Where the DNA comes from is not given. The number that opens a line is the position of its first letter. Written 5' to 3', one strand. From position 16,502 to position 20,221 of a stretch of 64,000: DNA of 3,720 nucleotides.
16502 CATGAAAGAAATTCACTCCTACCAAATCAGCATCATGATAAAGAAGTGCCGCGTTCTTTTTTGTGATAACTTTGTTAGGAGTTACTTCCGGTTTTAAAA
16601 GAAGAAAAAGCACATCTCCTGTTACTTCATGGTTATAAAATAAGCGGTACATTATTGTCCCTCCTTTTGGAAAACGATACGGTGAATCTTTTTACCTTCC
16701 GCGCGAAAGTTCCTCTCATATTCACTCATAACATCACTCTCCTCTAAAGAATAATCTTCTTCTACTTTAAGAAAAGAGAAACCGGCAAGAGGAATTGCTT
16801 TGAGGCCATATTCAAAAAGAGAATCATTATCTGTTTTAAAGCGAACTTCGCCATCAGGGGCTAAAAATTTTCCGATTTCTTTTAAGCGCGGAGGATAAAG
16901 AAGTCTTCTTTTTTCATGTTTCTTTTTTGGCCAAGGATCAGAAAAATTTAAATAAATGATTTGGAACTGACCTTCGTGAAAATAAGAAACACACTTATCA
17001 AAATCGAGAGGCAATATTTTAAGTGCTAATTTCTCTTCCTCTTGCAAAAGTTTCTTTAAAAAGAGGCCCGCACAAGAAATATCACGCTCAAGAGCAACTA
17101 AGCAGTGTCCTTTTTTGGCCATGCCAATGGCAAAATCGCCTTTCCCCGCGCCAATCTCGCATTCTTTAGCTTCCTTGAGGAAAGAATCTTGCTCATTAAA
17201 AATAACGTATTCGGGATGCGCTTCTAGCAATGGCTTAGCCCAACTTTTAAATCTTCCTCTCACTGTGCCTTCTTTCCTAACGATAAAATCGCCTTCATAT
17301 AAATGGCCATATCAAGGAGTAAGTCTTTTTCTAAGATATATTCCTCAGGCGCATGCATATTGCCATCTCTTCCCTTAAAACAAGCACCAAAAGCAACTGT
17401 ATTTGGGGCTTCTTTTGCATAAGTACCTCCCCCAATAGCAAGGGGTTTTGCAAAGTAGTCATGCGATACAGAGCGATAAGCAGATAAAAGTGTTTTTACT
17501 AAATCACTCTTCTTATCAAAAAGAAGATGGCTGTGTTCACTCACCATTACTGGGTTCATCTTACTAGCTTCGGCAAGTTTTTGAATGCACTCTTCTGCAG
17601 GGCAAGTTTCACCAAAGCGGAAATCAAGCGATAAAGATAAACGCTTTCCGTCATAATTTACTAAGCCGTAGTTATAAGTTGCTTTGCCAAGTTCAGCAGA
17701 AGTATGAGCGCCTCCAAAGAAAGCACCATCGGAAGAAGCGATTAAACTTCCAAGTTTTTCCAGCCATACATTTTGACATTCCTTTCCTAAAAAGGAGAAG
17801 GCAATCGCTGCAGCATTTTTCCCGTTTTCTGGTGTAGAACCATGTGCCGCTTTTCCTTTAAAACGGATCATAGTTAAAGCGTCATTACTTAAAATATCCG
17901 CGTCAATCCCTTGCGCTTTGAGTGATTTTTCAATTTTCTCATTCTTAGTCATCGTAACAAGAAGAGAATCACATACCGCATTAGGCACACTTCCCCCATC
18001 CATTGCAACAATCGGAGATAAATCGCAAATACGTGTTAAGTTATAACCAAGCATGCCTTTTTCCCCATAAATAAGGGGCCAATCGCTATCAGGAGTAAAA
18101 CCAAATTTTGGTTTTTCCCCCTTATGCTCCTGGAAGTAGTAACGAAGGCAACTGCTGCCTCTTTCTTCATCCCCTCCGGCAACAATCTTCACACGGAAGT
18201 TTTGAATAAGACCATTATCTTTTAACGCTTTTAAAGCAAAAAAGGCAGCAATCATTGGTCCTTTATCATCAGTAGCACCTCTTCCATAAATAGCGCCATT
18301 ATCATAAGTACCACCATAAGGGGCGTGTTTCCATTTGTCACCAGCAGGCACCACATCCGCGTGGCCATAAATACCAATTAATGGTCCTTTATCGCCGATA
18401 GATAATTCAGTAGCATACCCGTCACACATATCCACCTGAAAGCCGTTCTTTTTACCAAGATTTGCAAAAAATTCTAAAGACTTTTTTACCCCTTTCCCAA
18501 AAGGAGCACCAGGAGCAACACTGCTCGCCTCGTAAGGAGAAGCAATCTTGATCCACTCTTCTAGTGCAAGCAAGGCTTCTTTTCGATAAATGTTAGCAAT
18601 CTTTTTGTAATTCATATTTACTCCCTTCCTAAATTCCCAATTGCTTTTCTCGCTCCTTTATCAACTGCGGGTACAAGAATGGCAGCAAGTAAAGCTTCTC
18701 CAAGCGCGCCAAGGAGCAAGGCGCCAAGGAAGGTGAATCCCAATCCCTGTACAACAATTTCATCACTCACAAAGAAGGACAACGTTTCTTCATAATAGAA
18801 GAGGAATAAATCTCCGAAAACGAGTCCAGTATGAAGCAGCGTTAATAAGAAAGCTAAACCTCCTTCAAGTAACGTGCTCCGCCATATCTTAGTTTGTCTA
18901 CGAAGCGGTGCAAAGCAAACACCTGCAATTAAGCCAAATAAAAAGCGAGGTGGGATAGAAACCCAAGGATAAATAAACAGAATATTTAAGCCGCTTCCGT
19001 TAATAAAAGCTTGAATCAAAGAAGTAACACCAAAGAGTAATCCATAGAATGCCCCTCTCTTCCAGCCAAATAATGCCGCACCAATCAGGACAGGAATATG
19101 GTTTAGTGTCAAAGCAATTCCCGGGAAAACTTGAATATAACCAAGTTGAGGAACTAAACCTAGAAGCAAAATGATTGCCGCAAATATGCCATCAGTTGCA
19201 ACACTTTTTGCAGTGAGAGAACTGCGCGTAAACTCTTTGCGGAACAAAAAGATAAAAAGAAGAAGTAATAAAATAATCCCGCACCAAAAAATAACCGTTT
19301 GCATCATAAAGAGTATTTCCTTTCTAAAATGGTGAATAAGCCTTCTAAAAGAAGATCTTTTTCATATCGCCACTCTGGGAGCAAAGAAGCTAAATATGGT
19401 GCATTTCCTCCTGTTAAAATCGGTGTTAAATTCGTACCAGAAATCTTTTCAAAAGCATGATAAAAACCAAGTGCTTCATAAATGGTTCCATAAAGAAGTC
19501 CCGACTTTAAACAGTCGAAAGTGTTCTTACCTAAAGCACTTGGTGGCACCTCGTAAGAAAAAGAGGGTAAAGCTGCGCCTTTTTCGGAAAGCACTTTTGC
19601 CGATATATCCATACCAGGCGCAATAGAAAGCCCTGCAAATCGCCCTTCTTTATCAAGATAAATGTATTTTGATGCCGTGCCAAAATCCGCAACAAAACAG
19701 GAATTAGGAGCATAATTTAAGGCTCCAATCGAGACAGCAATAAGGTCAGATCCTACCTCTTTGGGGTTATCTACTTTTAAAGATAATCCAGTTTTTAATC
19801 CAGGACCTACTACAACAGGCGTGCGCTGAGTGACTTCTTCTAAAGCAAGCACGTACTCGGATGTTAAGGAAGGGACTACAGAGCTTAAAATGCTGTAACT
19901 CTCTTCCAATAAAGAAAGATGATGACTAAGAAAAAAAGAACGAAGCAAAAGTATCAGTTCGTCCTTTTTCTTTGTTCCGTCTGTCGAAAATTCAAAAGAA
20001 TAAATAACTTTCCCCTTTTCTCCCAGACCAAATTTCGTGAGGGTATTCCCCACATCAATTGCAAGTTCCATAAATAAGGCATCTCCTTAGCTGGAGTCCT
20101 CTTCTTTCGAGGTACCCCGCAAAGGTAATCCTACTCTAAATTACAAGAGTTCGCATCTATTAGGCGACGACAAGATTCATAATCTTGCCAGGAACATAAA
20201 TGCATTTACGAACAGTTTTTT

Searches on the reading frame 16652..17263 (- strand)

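Call 92: search_protein_families(library=pfam, proteins=[window:16652-17263:-], max_evalue=0.001)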
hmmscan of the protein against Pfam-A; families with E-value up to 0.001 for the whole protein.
window:16652-17263:- (203 aa): 1 family
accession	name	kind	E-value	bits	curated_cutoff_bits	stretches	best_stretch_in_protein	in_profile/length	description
PF02390.23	Methyltransf_4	-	1.6e-27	96.5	24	1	35-195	6-172/173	Putative methyltransferase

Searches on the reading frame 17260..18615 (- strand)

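Call 92: search_protein_families(library=pfam, proteins=[window:17260-18615:-], max_evalue=0.001)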
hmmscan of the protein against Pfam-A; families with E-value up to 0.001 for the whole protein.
window:17260-18615:- (451 aa): 1 family
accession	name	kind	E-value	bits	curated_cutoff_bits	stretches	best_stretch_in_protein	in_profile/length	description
PF01546.33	Peptidase_M20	-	7.1e-25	88.6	24.6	1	82-444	2-205/206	Peptidase family M20/M25/M40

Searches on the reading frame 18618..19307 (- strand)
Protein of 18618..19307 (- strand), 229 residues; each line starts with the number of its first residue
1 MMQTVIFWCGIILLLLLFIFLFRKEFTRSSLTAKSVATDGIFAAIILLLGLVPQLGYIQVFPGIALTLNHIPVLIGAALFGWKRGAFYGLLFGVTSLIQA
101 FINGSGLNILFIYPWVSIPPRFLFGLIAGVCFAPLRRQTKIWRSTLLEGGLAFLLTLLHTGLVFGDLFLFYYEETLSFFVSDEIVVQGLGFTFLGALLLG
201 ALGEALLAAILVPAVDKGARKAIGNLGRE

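Call 92: search_protein_families(library=pfam, proteins=[window:18618-19307:-], max_evalue=0.001)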
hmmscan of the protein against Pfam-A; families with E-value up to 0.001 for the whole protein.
window:18618-19307:- (229 aa): 2 families
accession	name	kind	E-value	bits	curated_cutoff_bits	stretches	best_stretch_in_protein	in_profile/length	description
PF12822.12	ECF_trnsprt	-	1.9e-16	61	30.7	1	34-215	1-168/169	ECF transporter, substrate-specific component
PF09515.15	Thia_YuaJ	-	0.00058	20.4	25.8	0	39-113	4-76/177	Thiamine transporter protein (Thia_YuaJ)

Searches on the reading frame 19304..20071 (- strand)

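Call 92: search_protein_families(library=pfam, proteins=[window:19304-20071:-], max_evalue=0.001)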
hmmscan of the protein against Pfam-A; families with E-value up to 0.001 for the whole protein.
window:19304-20071:- (255 aa): 1 family
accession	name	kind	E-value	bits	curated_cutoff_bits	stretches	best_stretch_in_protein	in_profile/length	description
PF03309.20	Pan_kinase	-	1.2e-45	156.3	24.7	1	3-202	2-201/205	Type III pantothenate kinase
